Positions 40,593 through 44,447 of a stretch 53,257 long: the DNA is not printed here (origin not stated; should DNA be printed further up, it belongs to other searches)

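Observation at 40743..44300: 1185-aa secreted protein with four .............-type repeats, Ig/PKD modules and a 22-Cys module, heading the minor-pilin operon: candidate novel pilus-tip adhesin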

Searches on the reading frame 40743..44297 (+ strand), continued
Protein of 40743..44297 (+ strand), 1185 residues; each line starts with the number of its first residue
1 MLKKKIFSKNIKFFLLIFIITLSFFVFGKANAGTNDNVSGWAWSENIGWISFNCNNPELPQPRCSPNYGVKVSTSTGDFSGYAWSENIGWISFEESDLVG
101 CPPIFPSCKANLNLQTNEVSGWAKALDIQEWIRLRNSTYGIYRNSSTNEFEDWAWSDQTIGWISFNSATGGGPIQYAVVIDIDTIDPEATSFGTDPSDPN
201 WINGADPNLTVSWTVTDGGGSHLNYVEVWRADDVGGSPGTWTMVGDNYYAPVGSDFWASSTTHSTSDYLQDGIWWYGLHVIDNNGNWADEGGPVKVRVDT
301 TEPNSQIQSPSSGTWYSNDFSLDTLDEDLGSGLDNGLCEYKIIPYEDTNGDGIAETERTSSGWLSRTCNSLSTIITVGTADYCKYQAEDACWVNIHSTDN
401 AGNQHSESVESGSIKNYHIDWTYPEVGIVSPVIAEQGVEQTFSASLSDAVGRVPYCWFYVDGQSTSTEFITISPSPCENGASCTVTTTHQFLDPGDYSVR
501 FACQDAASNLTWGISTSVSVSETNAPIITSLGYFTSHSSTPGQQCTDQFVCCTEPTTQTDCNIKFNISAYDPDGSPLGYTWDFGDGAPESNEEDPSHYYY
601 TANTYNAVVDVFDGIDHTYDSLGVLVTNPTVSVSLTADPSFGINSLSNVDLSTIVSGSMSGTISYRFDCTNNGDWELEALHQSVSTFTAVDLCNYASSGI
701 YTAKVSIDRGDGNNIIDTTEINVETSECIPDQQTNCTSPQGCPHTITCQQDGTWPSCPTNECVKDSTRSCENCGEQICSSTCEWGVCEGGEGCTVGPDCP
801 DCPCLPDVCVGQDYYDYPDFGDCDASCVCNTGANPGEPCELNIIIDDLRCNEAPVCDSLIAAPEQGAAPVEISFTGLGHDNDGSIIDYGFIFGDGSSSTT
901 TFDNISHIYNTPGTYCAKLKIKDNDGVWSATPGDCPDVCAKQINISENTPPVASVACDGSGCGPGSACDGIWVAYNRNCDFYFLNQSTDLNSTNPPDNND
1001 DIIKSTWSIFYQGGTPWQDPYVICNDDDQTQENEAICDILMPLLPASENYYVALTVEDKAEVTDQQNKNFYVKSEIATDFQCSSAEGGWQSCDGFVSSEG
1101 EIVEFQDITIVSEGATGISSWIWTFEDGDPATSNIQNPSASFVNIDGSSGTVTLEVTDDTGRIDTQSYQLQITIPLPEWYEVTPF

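Call 68: predict_structure(alignment_id=A3)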
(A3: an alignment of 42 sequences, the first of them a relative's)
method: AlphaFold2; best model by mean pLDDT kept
length: 1185 residues; sequences in the alignment: 42
mean_pLDDT: 81.6   pTM: 0.39
mean pLDDT of the five models: 81.6, 81.4, 80.9, 80.5, 79.6
residues with pLDDT >= 90: 421; 70-90: 598; 50-70: 62; < 50: 104
segments of 3 or more residues with pLDDT < 50: 1-10, 22-33, 58-62, 170-173, 790-848, 1176-1185
pLDDT, mean of each block of 10 residues (from residue 1): 38 58 40 60 83 61 61 85 84 86 76 86 88 76 85 80 74 66 74 87 86 87 91 89 90 91 81 91 85 89 93 92 91 92 92 90 90 84 90 95 91 93 90 83 89 87 65 80 88 86 91 89 78 89 86 88 91 84 87 91 90 84 88 84 85 86 90 87 87 87 88 79 83 80 82 81 74 66 70 37 29 31 31 35 43 86 83 91 89 92 92 92 90 81 87 92 84 89 92 74 93 88 85 86 91 92 92 92 88 88 93 89 96 95 88 93 92 59 33
secondary structure, 60 per line:
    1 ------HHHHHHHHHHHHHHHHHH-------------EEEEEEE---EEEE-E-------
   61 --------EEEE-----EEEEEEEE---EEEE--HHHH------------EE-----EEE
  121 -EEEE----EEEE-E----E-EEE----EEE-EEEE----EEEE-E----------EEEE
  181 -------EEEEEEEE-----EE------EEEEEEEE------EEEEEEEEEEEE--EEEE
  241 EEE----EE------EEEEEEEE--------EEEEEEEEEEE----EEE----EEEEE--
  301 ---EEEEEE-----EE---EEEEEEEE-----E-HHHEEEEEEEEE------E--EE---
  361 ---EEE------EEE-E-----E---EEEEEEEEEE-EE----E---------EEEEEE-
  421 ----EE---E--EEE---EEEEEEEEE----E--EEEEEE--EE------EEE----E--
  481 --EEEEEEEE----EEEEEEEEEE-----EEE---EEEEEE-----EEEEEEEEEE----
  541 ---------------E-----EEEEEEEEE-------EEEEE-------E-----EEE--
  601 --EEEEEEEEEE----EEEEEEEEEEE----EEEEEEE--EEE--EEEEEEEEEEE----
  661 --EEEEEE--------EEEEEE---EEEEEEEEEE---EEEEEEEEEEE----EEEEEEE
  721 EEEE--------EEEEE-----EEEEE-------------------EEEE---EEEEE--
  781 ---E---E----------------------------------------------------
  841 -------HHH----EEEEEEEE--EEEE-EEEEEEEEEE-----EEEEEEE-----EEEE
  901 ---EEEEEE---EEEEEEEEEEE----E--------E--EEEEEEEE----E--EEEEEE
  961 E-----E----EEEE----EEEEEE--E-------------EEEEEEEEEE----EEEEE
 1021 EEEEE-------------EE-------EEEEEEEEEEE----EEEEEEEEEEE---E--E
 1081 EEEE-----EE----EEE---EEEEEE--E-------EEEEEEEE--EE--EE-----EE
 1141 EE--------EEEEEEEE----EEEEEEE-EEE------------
elements in order (helices of 4 or more, strands of 3 or more residues): H7-24 E38-44 E48-51 E69-72 E78-85 E89-92 H95-98 E118-120 E122-125 E130-133 E142-144 E149-151 E153-156 E161-164 E177-180 E188-195 E209-216 E223-234 E237-243 E256-263 E272-282 E287-289 E294-298 E304-309 E320-327 E338-346 E364-366 E373-375 E387-396 E414-419 E433-435 E439-447 E455-460 E471-473 E483-490 E495-504 E510-512 E516-521 E527-536 E562-570 E578-582 E596-598 E603-612 E617-627 E632-638 E641-643 E646-656 E663-668 E677-682 E686-695 E699-709 E714-724 E733-737 E743-747 E767-770 E774-778 E855-862 E865-868 E870-879 E885-891 E897-900 E904-909 E913-923 E940-947 E955-961 E972-975 E980-985 E1002-1011 E1016-1025 E1048-1058 E1063-1073 E1080-1084 E1096-1098 E1102-1107 E1118-1125 E1139-1142 E1151-1158 E1163-1169 E1171-1173

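Call 76: find_encoding_contigs(protein=P0131, flank=8000, max_places=2)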
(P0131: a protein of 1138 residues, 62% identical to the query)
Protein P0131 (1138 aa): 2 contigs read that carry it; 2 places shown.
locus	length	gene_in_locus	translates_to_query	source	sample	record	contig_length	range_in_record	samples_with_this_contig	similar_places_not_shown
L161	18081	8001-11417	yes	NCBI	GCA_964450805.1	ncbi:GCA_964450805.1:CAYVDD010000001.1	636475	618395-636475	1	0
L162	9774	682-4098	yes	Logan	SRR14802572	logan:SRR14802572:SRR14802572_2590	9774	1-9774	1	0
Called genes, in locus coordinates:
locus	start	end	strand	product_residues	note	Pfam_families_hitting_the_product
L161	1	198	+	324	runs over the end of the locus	PF04055:Radical_SAM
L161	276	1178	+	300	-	PF04055:Radical_SAM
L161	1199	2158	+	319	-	PF04055:Radical_SAM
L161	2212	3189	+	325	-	PF04055:Radical_SAM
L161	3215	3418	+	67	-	-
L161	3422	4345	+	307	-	PF04055:Radical_SAM, PF13353:Fer4_12 (weak)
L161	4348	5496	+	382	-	-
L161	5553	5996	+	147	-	-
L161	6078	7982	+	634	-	PF27237:AF_1625_C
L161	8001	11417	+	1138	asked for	PF00801:PKD, PF18911:PKD_4, PF00801:PKD, PF18911:PKD_4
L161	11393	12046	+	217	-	PF07963:N_methyl (weak)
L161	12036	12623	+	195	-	PF07963:N_methyl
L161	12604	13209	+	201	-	PF07963:N_methyl (weak)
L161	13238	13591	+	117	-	-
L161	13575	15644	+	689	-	PF22745:Nlig-Ia, PF01653:DNA_ligase_aden, PF03120:OB_DNA_ligase, PF03119:DNA_ligase_ZBD, PF12826:HHH_2, PF14520:HHH_5, PF00533:BRCT, PF12738:PTCB-BRCT (weak)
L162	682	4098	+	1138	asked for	PF00801:PKD, PF18911:PKD_4, PF00801:PKD, PF18911:PKD_4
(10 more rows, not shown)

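Call 78: search_protein_families(library=ncbifam, proteins=[P0177], max_evalue=1)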
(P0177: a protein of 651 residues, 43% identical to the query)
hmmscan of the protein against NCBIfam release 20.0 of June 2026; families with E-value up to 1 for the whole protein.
P0177 (651 aa): 7 families
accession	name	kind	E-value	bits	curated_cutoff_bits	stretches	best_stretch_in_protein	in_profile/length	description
TIGR01708.2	typeII_sec_gspH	equivalog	8.6e-06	25.8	80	1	2-66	2-66/169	type II secretion system minor pseudopilin GspH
NF007800.0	PRK10506.1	equivalog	0.00025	20.9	158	1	2-62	9-69/163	prepilin peptidase-dependent protein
NF040982.1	ComGD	equivalog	0.00096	19.6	70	1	2-62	2-62/139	competence type IV pilus minor pilin ComGD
NF007862.0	PRK10574.1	equivalog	0.0014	18.8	138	1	2-30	5-33/145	prepilin peptidase-dependent pilin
NF058595.1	invert_tail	domain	0.0035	17.7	37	1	212-258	68-112/113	lipo-invert putative C-terminal anchoring domain-containing protein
NF041775.1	typeIV_PilA_Myxo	equivalog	0.022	14.7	400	1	2-56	11-64/214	type IV pilin protein PilA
TIGR02532.1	IV_pilin_GFxxxE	domain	0.38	10.7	16.3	1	2-22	2-22/24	prepilin-type N-terminal cleavage/methylation domain-containing protein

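Call 87: find_encoding_contigs(protein=P0123, flank=4000, max_places=1)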
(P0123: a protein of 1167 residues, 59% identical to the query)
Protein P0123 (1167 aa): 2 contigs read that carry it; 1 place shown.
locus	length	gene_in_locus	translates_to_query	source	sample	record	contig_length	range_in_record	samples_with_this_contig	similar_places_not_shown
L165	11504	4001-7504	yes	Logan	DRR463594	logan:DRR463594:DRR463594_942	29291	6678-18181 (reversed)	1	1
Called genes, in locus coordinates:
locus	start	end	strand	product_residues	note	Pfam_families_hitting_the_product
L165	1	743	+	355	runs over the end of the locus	PF00437:T2SSE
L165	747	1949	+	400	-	PF28597:T2SSF_N (weak), PF00482:T2SSF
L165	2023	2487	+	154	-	PF07963:N_methyl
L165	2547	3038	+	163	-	PF07963:N_methyl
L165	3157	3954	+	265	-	PF06750:A24_N_bact, PF01478:Peptidase_A24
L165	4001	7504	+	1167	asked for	PF00801:PKD, PF18911:PKD_4, PF00801:PKD, PF18911:PKD_4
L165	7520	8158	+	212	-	-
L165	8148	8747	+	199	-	PF07963:N_methyl (weak)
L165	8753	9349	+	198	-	PF07963:N_methyl (weak)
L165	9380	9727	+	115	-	-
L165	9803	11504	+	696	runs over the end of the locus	PF22745:Nlig-Ia, PF01653:DNA_ligase_aden, PF03120:OB_DNA_ligase, PF03119:DNA_ligase_ZBD (weak), PF00633:HHH (faint), PF12826:HHH_2, PF14520:HHH_5 (weak), PF00533:BRCT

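Call 88: find_encoding_contigs(protein=P0125, flank=4000, max_places=1)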
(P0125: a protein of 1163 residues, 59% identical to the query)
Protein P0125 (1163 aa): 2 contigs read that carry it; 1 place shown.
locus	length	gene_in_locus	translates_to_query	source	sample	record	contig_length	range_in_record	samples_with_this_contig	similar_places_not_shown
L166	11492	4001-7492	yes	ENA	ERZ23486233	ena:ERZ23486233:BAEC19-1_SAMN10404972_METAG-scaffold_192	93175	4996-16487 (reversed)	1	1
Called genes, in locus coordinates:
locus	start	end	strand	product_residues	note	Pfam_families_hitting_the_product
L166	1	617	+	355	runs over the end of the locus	PF00437:T2SSE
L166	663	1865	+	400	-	PF28597:T2SSF_N (weak), PF00482:T2SSF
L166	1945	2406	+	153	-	PF07963:N_methyl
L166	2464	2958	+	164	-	PF07963:N_methyl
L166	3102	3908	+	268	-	PF06750:A24_N_bact, PF01478:Peptidase_A24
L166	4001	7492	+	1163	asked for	PF22352:K319L-like_PKD (faint), PF00801:PKD, PF18911:PKD_4, PF00801:PKD, PF18911:PKD_4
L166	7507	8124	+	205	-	-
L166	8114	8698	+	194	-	PF07963:N_methyl (weak)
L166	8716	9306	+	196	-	PF07963:N_methyl (weak)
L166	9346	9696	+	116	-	-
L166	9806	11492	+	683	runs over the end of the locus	PF22745:Nlig-Ia, PF01653:DNA_ligase_aden, PF03120:OB_DNA_ligase, PF03119:DNA_ligase_ZBD, PF00633:HHH (faint), PF14520:HHH_5 (weak), PF12826:HHH_2, PF00533:BRCT, +1 more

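Call 89: find_encoding_contigs(protein=P0135, flank=4000, max_places=1)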
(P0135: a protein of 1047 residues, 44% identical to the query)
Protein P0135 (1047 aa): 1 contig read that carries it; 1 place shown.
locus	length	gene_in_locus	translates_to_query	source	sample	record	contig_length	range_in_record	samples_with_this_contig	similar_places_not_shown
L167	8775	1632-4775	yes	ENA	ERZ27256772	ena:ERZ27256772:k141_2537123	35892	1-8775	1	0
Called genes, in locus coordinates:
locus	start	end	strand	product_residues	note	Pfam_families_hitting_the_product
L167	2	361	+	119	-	?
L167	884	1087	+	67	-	-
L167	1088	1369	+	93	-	-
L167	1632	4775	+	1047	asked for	PF00801:PKD, PF18911:PKD_4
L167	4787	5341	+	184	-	-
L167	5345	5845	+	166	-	PF07963:N_methyl (weak)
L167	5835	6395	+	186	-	-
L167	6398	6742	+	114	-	-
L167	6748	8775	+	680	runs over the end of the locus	PF22745:Nlig-Ia, PF01653:DNA_ligase_aden, PF03120:OB_DNA_ligase, PF03119:DNA_ligase_ZBD, PF14520:HHH_5 (faint), PF12826:HHH_2, PF00533:BRCT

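Call 90: find_encoding_contigs(protein=P0144, flank=4000, max_places=1)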
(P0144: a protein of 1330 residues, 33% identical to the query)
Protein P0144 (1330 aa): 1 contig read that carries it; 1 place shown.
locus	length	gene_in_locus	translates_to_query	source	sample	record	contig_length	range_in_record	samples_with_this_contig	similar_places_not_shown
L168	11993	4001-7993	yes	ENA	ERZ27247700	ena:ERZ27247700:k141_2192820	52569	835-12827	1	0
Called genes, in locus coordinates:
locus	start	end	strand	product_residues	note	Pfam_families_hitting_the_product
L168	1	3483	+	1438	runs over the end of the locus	?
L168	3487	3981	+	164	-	-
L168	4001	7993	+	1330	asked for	PF18911:PKD_4 (faint)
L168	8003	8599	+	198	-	-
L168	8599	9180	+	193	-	PF07963:N_methyl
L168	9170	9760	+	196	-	-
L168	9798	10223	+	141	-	-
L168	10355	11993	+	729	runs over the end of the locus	PF22745:Nlig-Ia, PF01653:DNA_ligase_aden, PF03120:OB_DNA_ligase, PF03119:DNA_ligase_ZBD, PF14520:HHH_5 (faint), PF12826:HHH_2, PF00533:BRCT, PF12738:PTCB-BRCT (weak)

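Call 91: find_encoding_contigs(protein=P0158, flank=4000, max_places=1)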
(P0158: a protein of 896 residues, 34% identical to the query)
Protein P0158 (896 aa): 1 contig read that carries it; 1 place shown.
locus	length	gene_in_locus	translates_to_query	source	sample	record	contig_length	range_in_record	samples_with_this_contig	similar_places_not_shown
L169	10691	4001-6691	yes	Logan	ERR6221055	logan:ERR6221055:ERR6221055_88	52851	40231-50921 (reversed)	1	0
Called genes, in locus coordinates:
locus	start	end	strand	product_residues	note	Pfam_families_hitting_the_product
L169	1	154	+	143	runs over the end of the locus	PF01934:HepT-like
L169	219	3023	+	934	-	-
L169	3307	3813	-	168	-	-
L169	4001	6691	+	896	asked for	PF00801:PKD, PF18911:PKD_4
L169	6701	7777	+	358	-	PF18911:PKD_4, PF00801:PKD (weak)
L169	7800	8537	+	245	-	PF18895:T4SS_pilin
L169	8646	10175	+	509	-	PF12072:RNase_Y_N, PF00013:KH_1, PF22891:KH_PNO1_2nd (weak), PF08668:HDOD (faint), PF01966:HD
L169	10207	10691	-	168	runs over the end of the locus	PF00583:Acetyltransf_1, PF13673:Acetyltransf_10, PF13508:Acetyltransf_7, PF14542:Acetyltransf_CG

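Call 92: find_encoding_contigs(protein=P0169, flank=4000, max_places=1)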
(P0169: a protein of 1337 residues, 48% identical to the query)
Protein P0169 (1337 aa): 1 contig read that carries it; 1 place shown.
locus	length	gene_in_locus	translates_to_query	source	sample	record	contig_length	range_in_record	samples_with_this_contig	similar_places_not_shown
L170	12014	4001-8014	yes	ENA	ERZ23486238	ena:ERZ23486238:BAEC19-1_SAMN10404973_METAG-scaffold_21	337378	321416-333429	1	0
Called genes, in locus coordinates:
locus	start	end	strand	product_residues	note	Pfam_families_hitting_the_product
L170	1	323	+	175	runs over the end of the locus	PF07963:N_methyl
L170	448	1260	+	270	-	PF06750:A24_N_bact, PF01478:Peptidase_A24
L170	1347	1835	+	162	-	-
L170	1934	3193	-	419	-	-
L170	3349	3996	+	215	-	-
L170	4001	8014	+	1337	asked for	PF18911:PKD_4 (weak)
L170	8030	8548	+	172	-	PF12019:GspH (weak)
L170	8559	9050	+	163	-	PF07963:N_methyl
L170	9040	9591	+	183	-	PF07963:N_methyl (weak)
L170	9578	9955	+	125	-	-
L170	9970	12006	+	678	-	PF22745:Nlig-Ia, PF01653:DNA_ligase_aden, PF03120:OB_DNA_ligase, PF14520:HHH_5 (faint), PF03119:DNA_ligase_ZBD, PF12826:HHH_2, PF00533:BRCT, PF12738:PTCB-BRCT (weak)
